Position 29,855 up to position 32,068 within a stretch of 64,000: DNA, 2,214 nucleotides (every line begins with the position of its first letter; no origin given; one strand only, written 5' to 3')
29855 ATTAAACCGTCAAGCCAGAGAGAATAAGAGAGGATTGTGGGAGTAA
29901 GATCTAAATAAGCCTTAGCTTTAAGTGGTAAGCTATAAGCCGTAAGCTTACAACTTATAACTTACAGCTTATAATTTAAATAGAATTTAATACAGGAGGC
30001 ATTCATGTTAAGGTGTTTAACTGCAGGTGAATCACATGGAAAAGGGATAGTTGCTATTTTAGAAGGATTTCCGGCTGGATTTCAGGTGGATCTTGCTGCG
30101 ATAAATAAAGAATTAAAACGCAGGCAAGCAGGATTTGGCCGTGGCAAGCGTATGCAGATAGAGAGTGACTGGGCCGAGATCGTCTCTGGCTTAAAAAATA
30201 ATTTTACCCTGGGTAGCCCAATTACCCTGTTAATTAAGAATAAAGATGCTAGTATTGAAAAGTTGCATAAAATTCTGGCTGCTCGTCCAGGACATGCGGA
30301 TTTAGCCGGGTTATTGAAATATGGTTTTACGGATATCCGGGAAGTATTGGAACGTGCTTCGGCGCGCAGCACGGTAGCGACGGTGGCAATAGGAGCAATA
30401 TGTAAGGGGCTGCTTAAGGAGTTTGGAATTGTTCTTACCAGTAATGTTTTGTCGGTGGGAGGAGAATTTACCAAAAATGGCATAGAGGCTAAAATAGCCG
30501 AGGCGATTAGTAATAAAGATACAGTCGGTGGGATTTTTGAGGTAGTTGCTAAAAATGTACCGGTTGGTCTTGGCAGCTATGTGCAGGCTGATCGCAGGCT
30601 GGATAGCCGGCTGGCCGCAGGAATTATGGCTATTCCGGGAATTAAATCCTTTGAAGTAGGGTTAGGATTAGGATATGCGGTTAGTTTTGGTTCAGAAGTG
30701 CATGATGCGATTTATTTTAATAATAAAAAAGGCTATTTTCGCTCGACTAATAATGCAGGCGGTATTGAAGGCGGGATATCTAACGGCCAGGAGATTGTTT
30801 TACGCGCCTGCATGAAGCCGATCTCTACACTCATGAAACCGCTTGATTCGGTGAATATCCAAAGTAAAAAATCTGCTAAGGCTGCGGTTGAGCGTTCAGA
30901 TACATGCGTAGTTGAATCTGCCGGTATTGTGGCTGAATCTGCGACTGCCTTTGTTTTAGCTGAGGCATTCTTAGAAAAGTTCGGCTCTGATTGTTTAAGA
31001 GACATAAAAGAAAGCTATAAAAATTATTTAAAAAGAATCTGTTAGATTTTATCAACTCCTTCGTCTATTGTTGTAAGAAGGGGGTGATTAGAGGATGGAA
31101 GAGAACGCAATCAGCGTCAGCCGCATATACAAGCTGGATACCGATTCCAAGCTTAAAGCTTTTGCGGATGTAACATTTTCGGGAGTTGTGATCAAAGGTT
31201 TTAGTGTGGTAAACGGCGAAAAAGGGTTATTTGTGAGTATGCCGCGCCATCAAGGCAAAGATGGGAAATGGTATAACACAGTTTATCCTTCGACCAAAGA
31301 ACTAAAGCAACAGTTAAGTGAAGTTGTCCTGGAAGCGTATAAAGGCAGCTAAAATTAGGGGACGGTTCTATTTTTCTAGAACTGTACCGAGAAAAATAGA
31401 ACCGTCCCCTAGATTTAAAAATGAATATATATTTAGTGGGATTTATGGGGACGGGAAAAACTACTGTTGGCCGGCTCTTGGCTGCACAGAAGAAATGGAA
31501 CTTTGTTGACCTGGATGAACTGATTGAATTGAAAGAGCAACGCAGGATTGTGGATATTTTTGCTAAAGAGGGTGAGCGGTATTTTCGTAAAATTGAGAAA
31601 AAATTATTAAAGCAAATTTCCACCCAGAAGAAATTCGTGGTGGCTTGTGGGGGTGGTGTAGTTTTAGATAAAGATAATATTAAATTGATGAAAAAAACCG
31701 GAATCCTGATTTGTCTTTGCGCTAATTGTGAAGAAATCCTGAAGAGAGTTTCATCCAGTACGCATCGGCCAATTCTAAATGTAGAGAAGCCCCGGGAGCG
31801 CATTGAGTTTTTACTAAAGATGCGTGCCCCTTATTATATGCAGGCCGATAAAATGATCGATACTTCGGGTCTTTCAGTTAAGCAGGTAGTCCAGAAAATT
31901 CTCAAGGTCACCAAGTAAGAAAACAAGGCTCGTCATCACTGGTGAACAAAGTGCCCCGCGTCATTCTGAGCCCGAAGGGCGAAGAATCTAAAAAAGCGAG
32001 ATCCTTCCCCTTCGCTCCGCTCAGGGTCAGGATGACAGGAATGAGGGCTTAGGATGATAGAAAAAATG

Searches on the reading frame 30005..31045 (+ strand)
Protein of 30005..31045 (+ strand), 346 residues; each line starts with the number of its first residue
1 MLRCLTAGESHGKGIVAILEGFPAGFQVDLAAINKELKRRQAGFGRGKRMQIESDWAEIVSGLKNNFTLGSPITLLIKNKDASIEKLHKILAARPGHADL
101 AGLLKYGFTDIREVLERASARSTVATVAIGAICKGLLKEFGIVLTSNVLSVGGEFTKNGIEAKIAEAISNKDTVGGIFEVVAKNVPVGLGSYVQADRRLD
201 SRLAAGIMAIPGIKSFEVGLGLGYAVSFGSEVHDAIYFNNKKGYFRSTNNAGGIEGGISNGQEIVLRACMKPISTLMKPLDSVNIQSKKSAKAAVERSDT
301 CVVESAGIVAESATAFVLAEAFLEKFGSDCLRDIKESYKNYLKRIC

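Call 11: search_protein_families(library=pfam, proteins=[window:30005-31045:+])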
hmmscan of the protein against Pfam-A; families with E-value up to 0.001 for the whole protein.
window:30005-31045:+ (346 aa): 1 family
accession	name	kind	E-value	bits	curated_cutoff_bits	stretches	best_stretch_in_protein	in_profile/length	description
PF01264.26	Chorismate_synt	-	2.4e-103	345.7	27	1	2-323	1-327/327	Chorismate synthase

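Call 55: find_encoding_contigs(protein=window:30005-31045:+, flank=10000, max_places=3)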
Protein window:30005-31045:+ (346 aa): no gene with exactly this product is on record in the collection.

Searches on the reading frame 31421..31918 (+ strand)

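Call 11: search_protein_families(library=pfam, proteins=[window:31421-31918:+])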
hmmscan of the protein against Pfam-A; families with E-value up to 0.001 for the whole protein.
window:31421-31918:+ (165 aa): 5 families
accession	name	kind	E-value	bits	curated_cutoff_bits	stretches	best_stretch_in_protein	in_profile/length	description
PF01202.28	SKI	-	4.8e-47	160.5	22.1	1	9-163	1-157/159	Shikimate kinase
PF13238.12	AAA_18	-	3.5e-05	24.7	29.4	1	3-112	1-110/128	AAA domain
PF00004.35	AAA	-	0.00044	21.1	21.2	0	3-51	1-42/131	ATPase family associated with various cellular activities (AAA)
PF02224.24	Cytidylate_kin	-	0.0007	19.8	26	0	137-164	181-209/211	Cytidylate kinase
PF13671.12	AAA_33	-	0.00083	20.1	27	0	3-39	2-38/143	AAA domain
